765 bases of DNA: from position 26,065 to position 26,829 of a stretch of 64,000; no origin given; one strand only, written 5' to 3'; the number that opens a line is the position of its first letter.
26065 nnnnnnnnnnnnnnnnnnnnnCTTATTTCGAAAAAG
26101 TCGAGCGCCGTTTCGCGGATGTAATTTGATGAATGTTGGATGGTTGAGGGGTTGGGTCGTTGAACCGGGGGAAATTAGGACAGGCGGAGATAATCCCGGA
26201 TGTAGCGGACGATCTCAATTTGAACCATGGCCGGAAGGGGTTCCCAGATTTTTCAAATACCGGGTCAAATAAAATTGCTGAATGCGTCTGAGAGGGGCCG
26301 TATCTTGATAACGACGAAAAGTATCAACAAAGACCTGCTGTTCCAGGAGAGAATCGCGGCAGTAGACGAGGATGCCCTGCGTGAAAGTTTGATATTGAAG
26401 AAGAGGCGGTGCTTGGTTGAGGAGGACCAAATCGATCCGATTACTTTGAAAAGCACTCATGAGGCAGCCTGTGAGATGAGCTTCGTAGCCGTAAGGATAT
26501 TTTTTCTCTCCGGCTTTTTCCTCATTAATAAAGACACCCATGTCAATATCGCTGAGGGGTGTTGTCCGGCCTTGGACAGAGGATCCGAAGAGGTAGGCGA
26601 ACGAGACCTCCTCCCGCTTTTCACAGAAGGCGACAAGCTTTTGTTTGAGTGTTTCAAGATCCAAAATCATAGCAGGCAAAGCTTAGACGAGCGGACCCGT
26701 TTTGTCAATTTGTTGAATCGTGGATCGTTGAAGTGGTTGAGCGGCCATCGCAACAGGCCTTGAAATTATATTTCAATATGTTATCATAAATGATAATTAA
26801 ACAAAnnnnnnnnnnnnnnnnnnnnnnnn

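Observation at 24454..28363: A 3.9-kb accessory block (truncated GT and MTase, solitary MNT, AbiEi/AbiEii) inserted between wzm and wzt, bounded by a perfect 54-bp duplication of the wzm 3' end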

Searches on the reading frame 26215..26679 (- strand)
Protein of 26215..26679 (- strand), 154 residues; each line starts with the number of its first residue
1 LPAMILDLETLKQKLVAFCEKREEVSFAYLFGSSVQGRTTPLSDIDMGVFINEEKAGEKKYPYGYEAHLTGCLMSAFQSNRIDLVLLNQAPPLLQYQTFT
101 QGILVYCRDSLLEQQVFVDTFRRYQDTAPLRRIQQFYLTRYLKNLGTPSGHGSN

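Call 6: search_protein_families(library=pfam, proteins=[window:26215-26679:-], max_evalue=0.01)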
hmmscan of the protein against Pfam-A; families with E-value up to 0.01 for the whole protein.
window:26215-26679:- (154 aa): 3 families
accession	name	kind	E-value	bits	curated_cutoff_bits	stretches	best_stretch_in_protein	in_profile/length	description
PF18765.7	Polbeta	-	1.2e-19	70.6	26.9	1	13-110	1-92/93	Polymerase beta, Nucleotidyltransferase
PF01909.29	NTP_transf_2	-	1.4e-07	32.2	21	1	14-56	3-45/93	Nucleotidyltransferase domain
PF22600.2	MTPAP-like_central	-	0.00034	21.1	27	1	21-59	35-73/139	Poly(A) RNA polymerase, mitochondrial-like, central palm domain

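Call 48: find_homologous_proteins(query=window:26215-26679:-, max_evalue=0.00001)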
Query window:26215-26679:- (154 aa): 19 proteins with E <= 0.00001 among 34 candidates.
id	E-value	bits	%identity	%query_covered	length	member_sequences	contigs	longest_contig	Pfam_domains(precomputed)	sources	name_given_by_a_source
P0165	1.3e-95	335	100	98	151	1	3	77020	PF18765.8,PF01909.30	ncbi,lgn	-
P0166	1.0e-80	287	86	98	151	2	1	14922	PF18765.8,PF01909.30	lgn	-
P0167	4.6e-51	191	59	94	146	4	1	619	PF18765.8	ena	-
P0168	4.1e-49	184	60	97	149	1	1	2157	PF18765.8,PF01909.30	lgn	-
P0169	5.8e-43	165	55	95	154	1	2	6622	PF18765.8,PF01909.30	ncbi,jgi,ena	-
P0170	1.9e-42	163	72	69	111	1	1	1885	PF18765.8,PF01909.30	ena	-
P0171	5.3e-42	161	53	94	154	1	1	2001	PF18765.8,PF01909.30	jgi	jgi:predicted nucleotidyltransferase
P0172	2.7e-41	159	52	95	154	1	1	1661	PF18765.8,PF01909.30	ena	-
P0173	3.4e-26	110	41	87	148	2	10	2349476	PF18765.8,PF01909.30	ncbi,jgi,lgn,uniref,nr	ncbi:type VII toxin-antitoxin system MntA family adenylyltransferase antitoxin [Candidatus Desulforu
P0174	1.0e-24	105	45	88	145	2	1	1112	PF18765.8,PF01909.30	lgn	-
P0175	2.1e-24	104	43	88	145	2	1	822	PF18765.8,PF01909.30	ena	-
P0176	2.9e-24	104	43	88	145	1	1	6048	PF18765.8,PF01909.30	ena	-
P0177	3.7e-24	104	43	88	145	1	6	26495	PF18765.8,PF01909.30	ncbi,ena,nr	ncbi:MAG: hypothetical protein A2Z47_06380 [Thermodesulfovibrio sp. RBG_19FT_COMBO_42_12]|nr:MAG: hy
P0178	4.0e-17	81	39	82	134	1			PF18765.8,PF01909.30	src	-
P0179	3.4e-10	58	34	84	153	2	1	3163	PF18765.8,PF01909.30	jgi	-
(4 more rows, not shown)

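Call 49: find_encoding_contigs(protein=P0166, flank=10000, max_places=4)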
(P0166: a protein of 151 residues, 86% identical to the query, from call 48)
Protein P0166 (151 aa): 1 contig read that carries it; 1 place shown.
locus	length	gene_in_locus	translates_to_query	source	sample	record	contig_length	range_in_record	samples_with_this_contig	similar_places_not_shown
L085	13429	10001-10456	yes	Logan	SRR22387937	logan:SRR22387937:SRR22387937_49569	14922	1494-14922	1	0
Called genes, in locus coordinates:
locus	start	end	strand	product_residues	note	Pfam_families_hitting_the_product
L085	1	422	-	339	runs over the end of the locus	PF00535:Glycos_transf_2, PF10111:Glyco_tranf_2_2 (faint)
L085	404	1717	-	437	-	PF13439:Glyco_transf_4, PF00534:Glycos_transf_1, PF20706:GT4-conflict, PF13692:Glyco_trans_1_4, PF13524:Glyco_trans_1_2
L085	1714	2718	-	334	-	PF01522:Polysacc_deac_1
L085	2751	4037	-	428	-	-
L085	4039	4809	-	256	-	PF13489:Methyltransf_23 (weak), PF08241:Methyltransf_11, PF08242:Methyltransf_12 (weak)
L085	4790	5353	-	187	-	PF05050:Methyltransf_21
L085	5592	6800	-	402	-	PF13524:Glyco_trans_1_2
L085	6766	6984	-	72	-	-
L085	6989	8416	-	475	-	-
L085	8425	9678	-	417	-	PF00005:ABC_tran, PF13304:AAA_21 (faint), PF14524:Wzt_C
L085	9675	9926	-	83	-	PF05635:23S_rRNA_IVP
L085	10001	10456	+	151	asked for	PF01909:NTP_transf_2, PF18765:Polbeta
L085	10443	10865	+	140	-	PF01934:HepT-like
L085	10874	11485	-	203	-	-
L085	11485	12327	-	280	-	PF08843:AbiEii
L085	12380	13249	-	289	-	PF01061:ABC2_membrane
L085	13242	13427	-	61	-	?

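Call 50: find_encoding_contigs(protein=P0165, flank=10000, max_places=6)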
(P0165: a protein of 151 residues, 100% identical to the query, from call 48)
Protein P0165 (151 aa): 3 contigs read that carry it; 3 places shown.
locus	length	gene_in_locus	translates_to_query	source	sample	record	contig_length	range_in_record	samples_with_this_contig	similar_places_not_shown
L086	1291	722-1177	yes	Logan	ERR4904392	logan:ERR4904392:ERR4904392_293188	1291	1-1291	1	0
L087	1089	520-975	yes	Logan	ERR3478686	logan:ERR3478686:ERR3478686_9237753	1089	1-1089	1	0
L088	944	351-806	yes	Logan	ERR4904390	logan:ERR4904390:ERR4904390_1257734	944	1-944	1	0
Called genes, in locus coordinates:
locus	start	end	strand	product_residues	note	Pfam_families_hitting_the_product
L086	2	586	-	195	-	?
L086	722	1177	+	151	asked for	PF01909:NTP_transf_2, PF18765:Polbeta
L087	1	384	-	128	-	?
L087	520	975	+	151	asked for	PF01909:NTP_transf_2, PF18765:Polbeta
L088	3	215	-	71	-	?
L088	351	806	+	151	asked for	PF01909:NTP_transf_2, PF18765:Polbeta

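Call 58: search_protein_families(library=padloc, proteins=[window:26215-26679:-, L085:10874-11485:-, L085:11485-12327:-, L085:10443-10865:+], max_evalue=0.001)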
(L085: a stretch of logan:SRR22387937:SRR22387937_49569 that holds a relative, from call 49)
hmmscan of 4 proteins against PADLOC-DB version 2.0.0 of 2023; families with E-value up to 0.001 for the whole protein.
window:26215-26679:- (154 aa): 3 families
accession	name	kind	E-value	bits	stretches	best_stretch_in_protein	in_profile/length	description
PDLC04906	PDC-S09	-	1.2e-05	23.6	1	19-93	18-86/98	-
PDLC04907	PDC-S09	-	4.8e-05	21.4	1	13-55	15-57/114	-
PDLC04902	PDC-S09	-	0.00056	18.2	1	8-55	5-51/97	-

L085:10874-11485:- (203 aa): 19 families
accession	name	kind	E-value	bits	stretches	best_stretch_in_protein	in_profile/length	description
PDLC02241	AbiEi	-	5.9e-35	118.9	1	6-187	3-186/199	AbiEi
PDLC02272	AbiEi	-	1.1e-24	85.4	1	37-188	31-186/200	AbiEi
PDLC02232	AbiEi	-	3e-22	77.3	1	5-154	8-167/177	AbiEi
PDLC02230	AbiEi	-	1.4e-20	71.8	1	39-179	23-173/192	AbiEi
PDLC02267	AbiEi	-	6e-17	59.9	1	14-186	16-188/252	AbiEi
PDLC02255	AbiEi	-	1.1e-15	55.7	1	16-153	13-151/186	AbiEi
PDLC02225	AbiEi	-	1.1e-13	49.4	1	36-191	32-189/198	AbiEi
PDLC02265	AbiEi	-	6.6e-10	37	1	36-191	29-192/198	AbiEi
PDLC02240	AbiEi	-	7.1e-08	30.2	1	52-175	61-190/216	AbiEi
PDLC02283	AbiEi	-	5.3e-07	27.6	1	36-190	32-194/201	AbiEi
PDLC02276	AbiEi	-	4.6e-06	24.3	1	69-147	76-157/270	AbiEi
PDLC02269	AbiEi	-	7.7e-06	23.4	1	10-145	4-142/251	AbiEi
PDLC02273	AbiEi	-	4.9e-05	21.5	1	116-183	127-193/205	AbiEi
PDLC02248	AbiEi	-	6.2e-05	20.8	1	38-128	32-125/198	AbiEi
PDLC02275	AbiEi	-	0.0001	20.4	1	37-185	26-174/184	AbiEi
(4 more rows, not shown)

L085:11485-12327:- (280 aa): 23 families
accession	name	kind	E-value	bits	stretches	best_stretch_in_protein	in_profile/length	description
PDLC02296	AbiEii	-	1.4e-48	163.5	1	20-272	23-271/282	AbiEii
PDLC02304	AbiEii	-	1.9e-21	75.2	1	1-245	1-239/260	AbiEii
PDLC02293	AbiEii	-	7.5e-21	72.8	1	21-199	20-197/270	AbiEii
PDLC02313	AbiEii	-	2.8e-17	61.1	1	20-198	21-195/254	AbiEii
PDLC02323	AbiEii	-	3.2e-16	57.7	1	23-248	21-230/248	AbiEii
PDLC02307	AbiEii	-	2e-14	51.9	1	41-217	22-170/219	AbiEii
PDLC02294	AbiEii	-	5.5e-12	44.1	1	42-251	44-240/260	AbiEii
PDLC02330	AbiEii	-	2e-11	42.1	1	23-215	7-183/219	AbiEii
PDLC02292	AbiEii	-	1.5e-10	39.3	1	8-103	15-100/283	AbiEii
PDLC02291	AbiEii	-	2.8e-10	38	1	8-222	24-230/310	AbiEii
PDLC02324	AbiEii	-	2.9e-10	38.3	1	157-217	120-180/231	AbiEii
PDLC02318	AbiEii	-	1.3e-09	35.9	1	29-192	28-184/280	AbiEii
PDLC02328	AbiEii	-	1.1e-08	33.3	1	43-202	15-152/203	AbiEii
PDLC02321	AbiEii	-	2.1e-08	32.2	1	162-274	185-289/296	AbiEii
PDLC02289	AbiEii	-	8.2e-07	26.8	1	8-73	19-84/309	AbiEii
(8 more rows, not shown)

L085:10443-10865:+ (140 aa): 0 families

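Call 59: search_protein_families(library=ncbifam, proteins=[window:26215-26679:-, L085:10874-11485:-, L085:11485-12327:-, L085:10443-10865:+], max_evalue=0.001)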
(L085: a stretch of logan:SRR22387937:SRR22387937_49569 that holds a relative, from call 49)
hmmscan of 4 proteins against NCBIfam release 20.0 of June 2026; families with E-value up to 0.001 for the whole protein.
window:26215-26679:- (154 aa): 1 family
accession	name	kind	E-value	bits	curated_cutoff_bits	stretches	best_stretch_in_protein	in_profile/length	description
NF047752.1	MntA_antitoxin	equivalog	3.8e-23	81.4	60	1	20-131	2-106/106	type VII toxin-antitoxin system MntA family adenylyltransferase antitoxin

L085:10874-11485:- (203 aa): 1 family
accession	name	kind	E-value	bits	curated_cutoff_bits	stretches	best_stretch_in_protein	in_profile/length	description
NF047376.1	TAA_AbiEi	equivalog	1.4e-18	67.2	150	1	5-154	8-169/172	type IV toxin-antitoxin system AbiEi family antitoxin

L085:11485-12327:- (280 aa): 0 families

L085:10443-10865:+ (140 aa): 1 family
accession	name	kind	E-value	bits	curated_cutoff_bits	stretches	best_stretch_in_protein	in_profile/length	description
NF047751.1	HepT_toxin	equivalog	2.2e-34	117.9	60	1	10-129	1-120/120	type VII toxin-antitoxin system HepT family RNase toxin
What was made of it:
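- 26175..26228 (-): HepT remnant of 17 codons (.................*). It results from an in-frame 369-nt (123-codon) deletion between two TCCGC microhomologies. The intact L085 HepT scores 117.9 bits against NCBIfam HepT_toxin (cut-off 60; call 59).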
